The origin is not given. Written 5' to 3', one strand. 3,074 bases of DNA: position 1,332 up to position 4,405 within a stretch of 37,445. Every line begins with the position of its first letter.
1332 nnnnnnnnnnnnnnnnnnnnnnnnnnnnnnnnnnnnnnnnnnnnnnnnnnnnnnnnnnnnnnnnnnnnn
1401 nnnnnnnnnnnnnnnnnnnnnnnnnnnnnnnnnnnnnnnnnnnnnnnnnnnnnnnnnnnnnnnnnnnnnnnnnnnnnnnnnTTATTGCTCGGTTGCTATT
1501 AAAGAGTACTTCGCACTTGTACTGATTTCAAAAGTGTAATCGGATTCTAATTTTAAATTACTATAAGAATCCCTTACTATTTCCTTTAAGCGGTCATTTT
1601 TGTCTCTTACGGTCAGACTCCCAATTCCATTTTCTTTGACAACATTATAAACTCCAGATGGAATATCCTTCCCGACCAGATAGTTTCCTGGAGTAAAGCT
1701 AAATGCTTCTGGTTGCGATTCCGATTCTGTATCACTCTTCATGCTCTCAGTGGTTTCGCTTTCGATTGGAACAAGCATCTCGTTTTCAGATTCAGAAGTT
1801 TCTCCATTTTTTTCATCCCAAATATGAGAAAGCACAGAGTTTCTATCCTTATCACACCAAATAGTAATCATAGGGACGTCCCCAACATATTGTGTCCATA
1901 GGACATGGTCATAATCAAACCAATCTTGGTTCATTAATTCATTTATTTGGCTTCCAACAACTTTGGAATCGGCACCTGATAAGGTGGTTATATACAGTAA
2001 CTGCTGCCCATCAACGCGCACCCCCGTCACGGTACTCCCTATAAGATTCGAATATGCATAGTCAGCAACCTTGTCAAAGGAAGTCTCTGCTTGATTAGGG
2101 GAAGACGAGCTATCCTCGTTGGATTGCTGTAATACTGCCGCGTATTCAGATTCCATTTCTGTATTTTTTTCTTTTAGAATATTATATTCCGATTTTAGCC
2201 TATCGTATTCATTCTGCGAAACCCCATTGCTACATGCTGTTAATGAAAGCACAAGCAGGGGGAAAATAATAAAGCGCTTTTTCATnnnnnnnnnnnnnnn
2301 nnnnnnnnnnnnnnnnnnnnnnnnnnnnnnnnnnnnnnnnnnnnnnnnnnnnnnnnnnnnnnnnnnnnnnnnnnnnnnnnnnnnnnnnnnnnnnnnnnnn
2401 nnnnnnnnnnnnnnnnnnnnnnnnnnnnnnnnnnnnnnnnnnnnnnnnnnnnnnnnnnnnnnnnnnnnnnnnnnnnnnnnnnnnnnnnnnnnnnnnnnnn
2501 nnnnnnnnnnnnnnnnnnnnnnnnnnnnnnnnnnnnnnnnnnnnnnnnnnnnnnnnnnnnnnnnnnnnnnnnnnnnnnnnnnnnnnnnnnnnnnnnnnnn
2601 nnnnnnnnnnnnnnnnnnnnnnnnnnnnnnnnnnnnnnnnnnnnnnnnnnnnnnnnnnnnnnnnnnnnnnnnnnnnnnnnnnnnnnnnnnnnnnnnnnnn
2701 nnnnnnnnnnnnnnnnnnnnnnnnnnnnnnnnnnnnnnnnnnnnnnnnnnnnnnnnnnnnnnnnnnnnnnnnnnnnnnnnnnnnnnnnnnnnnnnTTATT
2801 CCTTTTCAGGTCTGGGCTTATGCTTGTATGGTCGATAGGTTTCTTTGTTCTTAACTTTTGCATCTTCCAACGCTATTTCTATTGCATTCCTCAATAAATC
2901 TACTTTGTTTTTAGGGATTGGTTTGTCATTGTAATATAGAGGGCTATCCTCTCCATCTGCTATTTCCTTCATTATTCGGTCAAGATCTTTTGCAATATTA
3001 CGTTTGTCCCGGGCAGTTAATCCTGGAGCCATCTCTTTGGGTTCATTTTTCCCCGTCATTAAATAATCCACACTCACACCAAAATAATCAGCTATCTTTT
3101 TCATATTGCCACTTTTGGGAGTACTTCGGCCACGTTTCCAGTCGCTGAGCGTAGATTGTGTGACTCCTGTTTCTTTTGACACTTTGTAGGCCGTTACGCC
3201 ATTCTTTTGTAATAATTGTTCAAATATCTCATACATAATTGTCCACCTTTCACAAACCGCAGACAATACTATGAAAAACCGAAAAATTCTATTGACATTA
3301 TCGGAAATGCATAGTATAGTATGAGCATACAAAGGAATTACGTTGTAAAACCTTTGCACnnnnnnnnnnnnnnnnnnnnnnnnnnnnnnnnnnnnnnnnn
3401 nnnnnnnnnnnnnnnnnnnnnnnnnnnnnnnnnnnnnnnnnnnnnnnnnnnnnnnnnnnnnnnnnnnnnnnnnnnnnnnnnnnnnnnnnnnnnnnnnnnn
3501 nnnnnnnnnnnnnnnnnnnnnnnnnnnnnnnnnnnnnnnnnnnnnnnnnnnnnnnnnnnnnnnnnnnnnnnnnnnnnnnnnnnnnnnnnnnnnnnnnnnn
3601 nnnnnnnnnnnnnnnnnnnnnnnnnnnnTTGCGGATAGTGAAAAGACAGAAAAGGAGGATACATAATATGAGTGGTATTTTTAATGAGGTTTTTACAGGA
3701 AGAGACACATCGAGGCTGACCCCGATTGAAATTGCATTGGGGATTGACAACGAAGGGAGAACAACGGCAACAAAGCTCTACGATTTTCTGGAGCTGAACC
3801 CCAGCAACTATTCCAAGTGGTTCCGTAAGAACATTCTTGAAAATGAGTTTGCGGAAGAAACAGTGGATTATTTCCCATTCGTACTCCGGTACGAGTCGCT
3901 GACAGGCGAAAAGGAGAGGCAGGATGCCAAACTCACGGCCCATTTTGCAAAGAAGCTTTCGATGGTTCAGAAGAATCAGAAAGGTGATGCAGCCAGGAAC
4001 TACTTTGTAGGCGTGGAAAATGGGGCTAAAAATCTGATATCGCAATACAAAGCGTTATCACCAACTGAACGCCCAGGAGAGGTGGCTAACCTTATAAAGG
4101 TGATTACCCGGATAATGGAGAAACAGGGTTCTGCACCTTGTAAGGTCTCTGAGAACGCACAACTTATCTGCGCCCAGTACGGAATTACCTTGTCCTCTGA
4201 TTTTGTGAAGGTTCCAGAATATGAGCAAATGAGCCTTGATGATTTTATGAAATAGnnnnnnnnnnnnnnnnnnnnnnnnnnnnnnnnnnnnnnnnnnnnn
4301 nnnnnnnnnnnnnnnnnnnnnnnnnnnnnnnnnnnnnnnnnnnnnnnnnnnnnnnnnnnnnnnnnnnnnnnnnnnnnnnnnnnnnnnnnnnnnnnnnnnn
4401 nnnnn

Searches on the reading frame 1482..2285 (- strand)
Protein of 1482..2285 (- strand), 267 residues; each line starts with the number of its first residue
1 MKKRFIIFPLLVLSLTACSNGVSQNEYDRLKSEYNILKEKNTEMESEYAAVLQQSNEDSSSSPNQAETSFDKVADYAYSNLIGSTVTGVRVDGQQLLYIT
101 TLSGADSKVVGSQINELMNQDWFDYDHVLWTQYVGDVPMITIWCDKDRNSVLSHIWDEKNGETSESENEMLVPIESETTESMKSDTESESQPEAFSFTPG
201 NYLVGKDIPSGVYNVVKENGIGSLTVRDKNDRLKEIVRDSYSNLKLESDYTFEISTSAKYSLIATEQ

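Call 18: search_protein_families(library=pfam, proteins=[window:1482-2285:-], max_evalue=0.01)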
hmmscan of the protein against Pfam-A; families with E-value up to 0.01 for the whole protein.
window:1482-2285:- (267 aa): 0 families

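Call 63: search_protein_families(library=phrogs, proteins=[window:1482-2285:-], max_evalue=0.01)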
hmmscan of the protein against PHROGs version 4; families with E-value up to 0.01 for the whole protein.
window:1482-2285:- (267 aa): 2 families
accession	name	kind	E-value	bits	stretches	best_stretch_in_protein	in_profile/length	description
phrog_32160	-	unknown function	0.0002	22.3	1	190-231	42-83/216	-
phrog_23726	-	unknown function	0.00034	21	1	140-241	91-195/220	-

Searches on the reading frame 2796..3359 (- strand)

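Call 18: search_protein_families(library=pfam, proteins=[window:2796-3359:-], max_evalue=0.01)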
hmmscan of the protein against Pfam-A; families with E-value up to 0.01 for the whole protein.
window:2796-3359:- (187 aa): 6 families
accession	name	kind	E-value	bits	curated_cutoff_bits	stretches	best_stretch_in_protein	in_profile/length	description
PF01381.28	HTH_3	-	3.6e-13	49.8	23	1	48-100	3-55/55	Helix-turn-helix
PF12844.13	HTH_19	-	1.1e-11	44.9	30.2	1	45-106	3-64/64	Helix-turn-helix domain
PF13443.12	HTH_26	-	3.4e-07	30.9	22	1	48-98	4-55/63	Cro/C1-type HTH DNA-binding domain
PF13560.12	HTH_31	-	0.00019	22.1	27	1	51-98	11-59/64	Helix-turn-helix domain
PF07022.19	Phage_CI_repr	-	0.0014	19.4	22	1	61-107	19-64/65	Bacteriophage CI repressor helix-turn-helix domain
PF13384.12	HTH_23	-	0.0018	18.5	24.6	0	49-76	13-39/50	Homeodomain-like domain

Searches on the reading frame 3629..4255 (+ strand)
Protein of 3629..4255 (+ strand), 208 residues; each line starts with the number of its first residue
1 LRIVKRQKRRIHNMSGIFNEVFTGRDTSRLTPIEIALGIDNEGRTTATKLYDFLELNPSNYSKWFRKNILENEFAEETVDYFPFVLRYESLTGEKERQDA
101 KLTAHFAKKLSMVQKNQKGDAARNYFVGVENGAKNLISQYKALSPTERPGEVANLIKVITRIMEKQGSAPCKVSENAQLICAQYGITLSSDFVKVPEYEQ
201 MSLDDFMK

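Call 18: search_protein_families(library=pfam, proteins=[window:3629-4255:+], max_evalue=0.01)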
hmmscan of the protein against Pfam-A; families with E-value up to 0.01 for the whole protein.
window:3629-4255:+ (208 aa): 1 family
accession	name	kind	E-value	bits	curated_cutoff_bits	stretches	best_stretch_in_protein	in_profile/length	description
PF08346.17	AntA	-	1.2e-11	45.5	27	1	47-116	3-68/68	AntA/AntB antirepressor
